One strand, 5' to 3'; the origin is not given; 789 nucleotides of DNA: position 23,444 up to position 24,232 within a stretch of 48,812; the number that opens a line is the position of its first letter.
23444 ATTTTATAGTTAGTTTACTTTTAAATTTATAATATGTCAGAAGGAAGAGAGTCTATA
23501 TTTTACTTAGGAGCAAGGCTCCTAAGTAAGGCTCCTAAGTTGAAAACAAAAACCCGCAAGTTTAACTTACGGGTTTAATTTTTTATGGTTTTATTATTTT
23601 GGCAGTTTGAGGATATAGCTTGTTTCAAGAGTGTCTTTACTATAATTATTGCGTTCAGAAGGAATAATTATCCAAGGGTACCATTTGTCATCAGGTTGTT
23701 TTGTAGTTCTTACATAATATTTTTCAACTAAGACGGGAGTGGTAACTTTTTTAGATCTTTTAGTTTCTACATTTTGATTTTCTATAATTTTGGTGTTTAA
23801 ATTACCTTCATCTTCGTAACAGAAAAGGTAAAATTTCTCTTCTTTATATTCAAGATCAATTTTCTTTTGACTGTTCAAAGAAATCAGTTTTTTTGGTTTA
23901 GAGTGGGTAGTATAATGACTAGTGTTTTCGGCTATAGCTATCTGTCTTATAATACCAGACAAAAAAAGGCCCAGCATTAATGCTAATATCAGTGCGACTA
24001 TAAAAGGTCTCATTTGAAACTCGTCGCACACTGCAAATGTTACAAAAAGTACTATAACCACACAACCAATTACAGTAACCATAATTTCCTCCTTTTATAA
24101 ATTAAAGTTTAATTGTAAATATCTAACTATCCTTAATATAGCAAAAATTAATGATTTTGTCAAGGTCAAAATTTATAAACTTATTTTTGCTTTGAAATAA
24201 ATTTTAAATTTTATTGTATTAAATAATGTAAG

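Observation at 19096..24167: Triplicated promoter-leader-RBS ... terminator expression cassette carrying different small membrane-protein cargos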

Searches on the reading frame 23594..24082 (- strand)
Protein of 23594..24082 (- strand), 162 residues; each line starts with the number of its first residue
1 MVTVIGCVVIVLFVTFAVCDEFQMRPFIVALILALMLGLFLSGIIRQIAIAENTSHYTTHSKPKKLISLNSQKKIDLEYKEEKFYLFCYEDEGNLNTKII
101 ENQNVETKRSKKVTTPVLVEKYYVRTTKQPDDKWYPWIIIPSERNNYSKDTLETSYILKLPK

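Call 9: search_protein_families(library=pfam, proteins=[window:23594-24082:-], max_evalue=0.01)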
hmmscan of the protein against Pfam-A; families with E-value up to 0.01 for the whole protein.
window:23594-24082:- (162 aa): 0 families

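Call 13: find_homologous_proteins(query=window:23594-24082:-, max_evalue=0.01)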
Query window:23594-24082:- (162 aa): 2 proteins with E <= 0.01 among 39 candidates.
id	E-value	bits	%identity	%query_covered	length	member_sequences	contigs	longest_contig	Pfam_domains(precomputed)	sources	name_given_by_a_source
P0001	5.9e-102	356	100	100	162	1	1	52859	-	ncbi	-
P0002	1.6e-15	75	34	99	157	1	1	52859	-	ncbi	-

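Call 24: search_protein_families(library=padloc, proteins=[window:23594-24082:-], max_evalue=0.01)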
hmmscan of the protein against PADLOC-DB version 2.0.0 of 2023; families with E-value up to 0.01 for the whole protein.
window:23594-24082:- (162 aa): 0 families

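Call 26: search_protein_representatives(alignment_id=A1)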
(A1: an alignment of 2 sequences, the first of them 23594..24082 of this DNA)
Query: 2 sequences, 168 profile positions. Proteins with E-value up to 0.001 (for the whole library): 4; up to 1e-10: 2; up to 1e-30: 2. The best 4 are listed.
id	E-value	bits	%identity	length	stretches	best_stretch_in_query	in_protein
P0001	3.1e-89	313.5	-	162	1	1-163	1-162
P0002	2.4e-80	284.6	-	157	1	1-168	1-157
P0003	1.6e-06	44.5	-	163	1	6-163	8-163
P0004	2.0e-04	37.6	-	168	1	3-163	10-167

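Call 29: find_encoding_contigs(protein=P0001, flank=10000, max_places=5)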
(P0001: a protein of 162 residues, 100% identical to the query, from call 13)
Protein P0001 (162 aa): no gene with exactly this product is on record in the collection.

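Call 30: find_encoding_contigs(protein=P0003, flank=10000, max_places=6)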
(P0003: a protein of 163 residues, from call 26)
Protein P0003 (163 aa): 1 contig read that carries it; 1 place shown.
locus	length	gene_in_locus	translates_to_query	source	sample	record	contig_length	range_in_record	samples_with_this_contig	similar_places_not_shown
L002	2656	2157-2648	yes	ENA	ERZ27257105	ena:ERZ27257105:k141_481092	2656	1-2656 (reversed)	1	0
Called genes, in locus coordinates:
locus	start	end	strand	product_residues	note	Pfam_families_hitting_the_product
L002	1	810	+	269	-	?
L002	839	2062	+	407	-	PF13439:Glyco_transf_4, PF00534:Glycos_transf_1, PF13692:Glyco_trans_1_4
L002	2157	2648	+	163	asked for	-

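Call 31: find_encoding_contigs(protein=P0004, flank=10000, max_places=6)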
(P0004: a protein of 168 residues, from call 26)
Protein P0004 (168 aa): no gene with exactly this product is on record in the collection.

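Call 34: find_homologous_proteins(query=A3, max_evalue=1)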
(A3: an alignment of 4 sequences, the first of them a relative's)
Query A3 (4 sequences) (162 aa, profile of the alignment): 4 proteins with E <= 1 among 1613 candidates.
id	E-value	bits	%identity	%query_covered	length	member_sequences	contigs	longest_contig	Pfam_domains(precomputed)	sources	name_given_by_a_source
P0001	1.0e-65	238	100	100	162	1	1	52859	-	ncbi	-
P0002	2.2e-59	218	34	99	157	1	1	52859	-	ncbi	-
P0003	6.7e-59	216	24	98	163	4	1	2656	-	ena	-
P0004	3.7e-56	207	-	-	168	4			-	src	-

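Call 35: predict_structure(alignment_id=A1)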
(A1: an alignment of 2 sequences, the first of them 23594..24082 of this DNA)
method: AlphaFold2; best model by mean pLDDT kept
length: 162 residues; sequences in the alignment: 2
mean_pLDDT: 54.1   pTM: 0.30
mean pLDDT of the five models: 54.1, 49.0, 45.0, 44.1, 43.6
residues with pLDDT >= 90: 0; 70-90: 19; 50-70: 95; < 50: 48
segments of 3 or more residues with pLDDT < 50: 50-75, 142-155
pLDDT, mean of each block of 10 residues (from residue 1): 64 66 63 74 59 35 33 47 60 60 53 58 57 56 39 45 42
secondary structure, 60 per line:
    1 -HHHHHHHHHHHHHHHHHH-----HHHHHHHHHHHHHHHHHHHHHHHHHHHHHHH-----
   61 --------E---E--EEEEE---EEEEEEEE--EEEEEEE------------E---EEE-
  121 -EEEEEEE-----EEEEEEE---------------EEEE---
elements in order: H2-19 H25-55 E76-80 E84-91 E94-100 E117-119 E122-128 E134-140 E156-159

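Call 37: find_encoding_contigs(protein=P0005, flank=10000, max_places=6)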
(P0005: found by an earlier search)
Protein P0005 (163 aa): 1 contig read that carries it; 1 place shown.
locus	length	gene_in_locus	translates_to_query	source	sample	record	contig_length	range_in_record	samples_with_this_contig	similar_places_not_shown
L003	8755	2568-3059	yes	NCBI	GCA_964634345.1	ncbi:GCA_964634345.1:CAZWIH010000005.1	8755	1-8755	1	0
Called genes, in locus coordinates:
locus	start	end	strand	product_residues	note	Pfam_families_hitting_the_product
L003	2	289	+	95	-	?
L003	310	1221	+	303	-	PF05050:Methyltransf_21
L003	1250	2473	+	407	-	PF13439:Glyco_transf_4, PF00534:Glycos_transf_1, PF13692:Glyco_trans_1_4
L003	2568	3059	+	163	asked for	-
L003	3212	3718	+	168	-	-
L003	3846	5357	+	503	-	PF01943:Polysacc_synt, PF13440:Polysacc_synt_3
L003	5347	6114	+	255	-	PF13469:Sulfotransfer_3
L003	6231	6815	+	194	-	-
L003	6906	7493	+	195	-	PF08843:AbiEii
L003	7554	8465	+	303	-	PF01073:3Beta_HSD, PF01370:Epimerase, PF02719:Polysacc_synt_2 (faint), PF04321:RmlD_sub_bind, PF16363:GDP_Man_Dehyd, PF07993:NAD_binding_4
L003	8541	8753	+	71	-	?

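Call 38: find_encoding_contigs(protein=P0009, flank=10000, max_places=6)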
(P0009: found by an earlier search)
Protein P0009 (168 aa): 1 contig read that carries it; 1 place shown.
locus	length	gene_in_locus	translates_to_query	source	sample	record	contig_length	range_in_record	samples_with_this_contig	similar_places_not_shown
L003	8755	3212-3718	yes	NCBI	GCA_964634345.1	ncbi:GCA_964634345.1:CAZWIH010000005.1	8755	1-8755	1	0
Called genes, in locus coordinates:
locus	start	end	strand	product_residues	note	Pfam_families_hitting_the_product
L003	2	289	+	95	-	?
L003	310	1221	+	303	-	PF05050:Methyltransf_21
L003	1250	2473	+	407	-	PF13439:Glyco_transf_4, PF00534:Glycos_transf_1, PF13692:Glyco_trans_1_4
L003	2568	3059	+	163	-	-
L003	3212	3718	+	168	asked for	-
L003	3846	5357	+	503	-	PF01943:Polysacc_synt, PF13440:Polysacc_synt_3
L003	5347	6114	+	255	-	PF13469:Sulfotransfer_3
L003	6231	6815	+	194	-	-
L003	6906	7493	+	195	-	PF08843:AbiEii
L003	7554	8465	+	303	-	PF01073:3Beta_HSD, PF01370:Epimerase, PF02719:Polysacc_synt_2 (faint), PF04321:RmlD_sub_bind, PF16363:GDP_Man_Dehyd, PF07993:NAD_binding_4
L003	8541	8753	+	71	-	?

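Call 65: search_solved_structures(query=A3, max_evalue=10)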
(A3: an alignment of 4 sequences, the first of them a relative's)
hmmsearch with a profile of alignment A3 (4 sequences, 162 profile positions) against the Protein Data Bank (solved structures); distinct sequences matched with E-value up to 10: 1.
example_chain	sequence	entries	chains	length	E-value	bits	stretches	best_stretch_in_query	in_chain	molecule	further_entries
9led_A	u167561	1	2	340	1.6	11.8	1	74-153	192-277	Fructose-bisphosphate aldolase 1, cytoplasmic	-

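Call 66: search_protein_families(library=phrogs, proteins=[window:23594-24082:-, P0003, P0004], max_evalue=0.01)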
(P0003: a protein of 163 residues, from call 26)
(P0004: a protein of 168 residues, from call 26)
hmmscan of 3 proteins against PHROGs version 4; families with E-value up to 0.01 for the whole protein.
window:23594-24082:- (162 aa): 0 families

P0003 (163 aa): 1 family
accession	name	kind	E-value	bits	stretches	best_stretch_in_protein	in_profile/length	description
phrog_8077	-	unknown function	3.7e-07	31.5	1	1-133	1-136/168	-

P0004 (168 aa): 0 families

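Call 67: search_protein_families(library=ncbifam, proteins=[window:23594-24082:-, P0003, P0004], max_evalue=0.01)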
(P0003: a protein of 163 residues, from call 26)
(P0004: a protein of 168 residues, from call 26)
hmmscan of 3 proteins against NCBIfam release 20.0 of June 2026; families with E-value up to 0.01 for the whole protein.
window:23594-24082:- (162 aa): 0 families

P0003 (163 aa): 0 families

P0004 (168 aa): 0 families

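Call 68: search_dna_similar(query=P0003, collection=phages, mode=protein, max_evalue=1, max_rows=20)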
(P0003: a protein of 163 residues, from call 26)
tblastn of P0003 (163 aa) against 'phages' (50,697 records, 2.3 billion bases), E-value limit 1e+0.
No match.

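Call 69: predict_structure(alignment_id=A3)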
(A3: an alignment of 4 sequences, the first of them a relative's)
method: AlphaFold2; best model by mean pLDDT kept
length: 162 residues; sequences in the alignment: 4
mean_pLDDT: 53.1   pTM: 0.31
mean pLDDT of the five models: 53.1, 48.2, 46.3, 45.5, 45.4
residues with pLDDT >= 90: 0; 70-90: 20; 50-70: 81; < 50: 61
segments of 3 or more residues with pLDDT < 50: 49-74, 76-82, 129-148, 157-161
pLDDT, mean of each block of 10 residues (from residue 1): 66 66 65 72 57 37 33 45 54 58 57 55 56 39 43 49 47
secondary structure, 60 per line:
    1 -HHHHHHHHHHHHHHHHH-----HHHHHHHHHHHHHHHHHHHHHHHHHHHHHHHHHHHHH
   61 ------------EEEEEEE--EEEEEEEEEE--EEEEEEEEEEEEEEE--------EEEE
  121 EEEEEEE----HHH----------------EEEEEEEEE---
elements in order: H2-18 H24-60 E73-79 E82-91 E94-108 E117-127 E151-159

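Call 70: search_protein_families(library=phrogs, alignment_id=A3, max_evalue=10)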
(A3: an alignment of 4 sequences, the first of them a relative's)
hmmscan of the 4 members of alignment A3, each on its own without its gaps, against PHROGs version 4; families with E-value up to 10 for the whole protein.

A. member 1, P0001 (162 aa): 5 families
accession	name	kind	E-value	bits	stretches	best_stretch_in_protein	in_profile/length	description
phrog_14158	-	unknown function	0.18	13.3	1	62-94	5-37/57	-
phrog_8077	-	unknown function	0.18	13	1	2-137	4-142/168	-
phrog_25861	-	unknown function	0.3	12.1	0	130-144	13-25/55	-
phrog_7160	-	unknown function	0.67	10.8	1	5-55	9-58/63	-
phrog_17119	-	unknown function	0.77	10.1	1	4-49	101-146/182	-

B. families by the number of members that match (of 4 scanned): 8 families
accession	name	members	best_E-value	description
phrog_8077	-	2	3.7e-07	-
phrog_8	-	1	0.12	transcriptional regulator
phrog_14158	-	1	0.18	-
phrog_25861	-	1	0.3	-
phrog_26132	-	1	0.32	-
phrog_7160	-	1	0.67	-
phrog_17119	-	1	0.77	-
phrog_15436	-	1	5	-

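Call 73: fold_search(model_id=the predicted structure, library=pdb)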
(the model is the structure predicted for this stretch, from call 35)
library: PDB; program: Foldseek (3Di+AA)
matches with E <= 10: 192; with E <= 0.001: 0
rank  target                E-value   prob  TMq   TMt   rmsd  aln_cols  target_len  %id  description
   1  6hyf_B                6.1e-01  0.07  0.12  0.17  15.8       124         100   11  Crystal structure of the third FNIII domain from rat beta4 integrin, a binding site for periaxin (released 2019-05-08)
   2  3qwr_D                6.5e-01  0.12  0.15  0.22  13.5       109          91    7  Crystal structure of IL-23 in complex with an adnectin (released 2012-02-01)
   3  9k31_A                6.8e-01  0.47  0.18  0.05   8.2        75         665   11  Cryo-EM structure of the YnpsCas9-guide RNA-target DNA complex (released 2026-02-04)
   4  8s0b_5                7.6e-01  0.06  0.13  0.05  14.9       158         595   11  H. sapiens MCM bound to double stranded DNA and ORC6 as part of the MCM-ORC complex (released 2024-10-02)
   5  9jg6_A                8.5e-01  0.09  0.16  0.05  14.1       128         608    8  The tail-complex structure of phage P22 (released 2025-02-26)
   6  7v3u_D                8.5e-01  0.05  0.12  0.04  15.5       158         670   11  Cryo-EM structure of MCM double hexamer with structured Mcm4-NSD (released 2022-04-13)
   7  4mmx_C                9.5e-01  0.07  0.13  0.19  15.7       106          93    8  Integrin AlphaVBeta3 ectodomain bound to the tenth domain of Fibronectin (released 2014-03-26)
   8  6vgv                  1.0e+00  0.23  0.14  0.15  10.0        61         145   11  Crystal structure of VidaL intein (released 2020-05-27)
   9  7quz_AAA              1.1e+00  0.06  0.11  0.11  14.3       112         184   13  Crystal structure of the SeMet octameric C-terminal Big_2-CBM56 domains from Paenibacillus illinoisensis (Bacillus c (released 2023-02-01)
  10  2cdp_D                1.3e+00  0.06  0.13  0.15  16.6       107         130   11  Structure of a CBM6 in complex with neoagarohexaose (released 2006-02-08)
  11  6hyf_C                1.4e+00  0.04  0.12  0.19  15.8       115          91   12  Crystal structure of the third FNIII domain from rat beta4 integrin, a binding site for periaxin (released 2019-05-08)
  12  8u10_a                1.5e+00  0.08  0.17  0.06  13.5       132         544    8  In situ cryo-EM structure of bacteriophage P22 gp1:gp4:gp5:gp10:gp9 N-term complex in conformation 1 at 3.2A resolutio (released 2023-11-22)
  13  2xsk                  1.5e+00  0.07  0.15  0.21  11.7       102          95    9  E. coli curli protein CsgC - SeCys (released 2010-12-29)
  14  2yrz_MODEL_1_A        1.5e+00  0.06  0.12  0.15  15.1       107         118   15  Solution structure of the fibronectin type III domain of human Integrin beta-4 (released 2008-04-08)
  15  7mkl_L                1.5e+00  0.05  0.13  0.17  13.4       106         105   12  SARS-CoV-2 Spike in complex with neutralizing Fab SARS2-38 (three down conformation) (released 2021-05-12)
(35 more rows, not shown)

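Call 74: find_related_loci(query=P0003, collection=viral_contigs, flank=6000)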
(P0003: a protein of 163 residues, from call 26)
Query P0003 (163 aa) in viral_contigs; peptide patterns used: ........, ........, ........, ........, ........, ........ (x = any residue, [..] = any of these).
17 stretches matched a pattern, but none encodes a relative of the query by tblastn (E <= 1e-3).

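Call 75: find_related_loci(query=P0001, collection=viral_contigs, flank=6000)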
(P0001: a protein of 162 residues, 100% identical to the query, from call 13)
Query P0001 (162 aa) in viral_contigs; peptide patterns used: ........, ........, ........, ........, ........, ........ (x = any residue, [..] = any of these).
4 stretches matched a pattern, but none encodes a relative of the query by tblastn (E <= 1e-3).

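Call 105: find_encoding_contigs(protein=P0008, flank=5000, max_places=4)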
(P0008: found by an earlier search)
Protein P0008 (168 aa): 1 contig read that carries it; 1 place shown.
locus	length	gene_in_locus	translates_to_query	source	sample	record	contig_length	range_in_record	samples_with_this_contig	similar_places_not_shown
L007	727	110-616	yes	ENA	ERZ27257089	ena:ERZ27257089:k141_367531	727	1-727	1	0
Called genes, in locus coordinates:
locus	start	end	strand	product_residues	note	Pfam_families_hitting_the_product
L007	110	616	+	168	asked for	-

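Call 106: find_encoding_contigs(protein=P0006, flank=5000, max_places=4)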
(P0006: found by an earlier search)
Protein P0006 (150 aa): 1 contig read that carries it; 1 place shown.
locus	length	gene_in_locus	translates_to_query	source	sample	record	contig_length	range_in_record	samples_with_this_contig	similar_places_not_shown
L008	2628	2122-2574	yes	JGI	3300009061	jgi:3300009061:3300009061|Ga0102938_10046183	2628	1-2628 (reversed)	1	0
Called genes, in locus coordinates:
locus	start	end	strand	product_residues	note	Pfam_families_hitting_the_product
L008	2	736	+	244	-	?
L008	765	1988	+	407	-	PF13439:Glyco_transf_4, PF00534:Glycos_transf_1, PF13692:Glyco_trans_1_4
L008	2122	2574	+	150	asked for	-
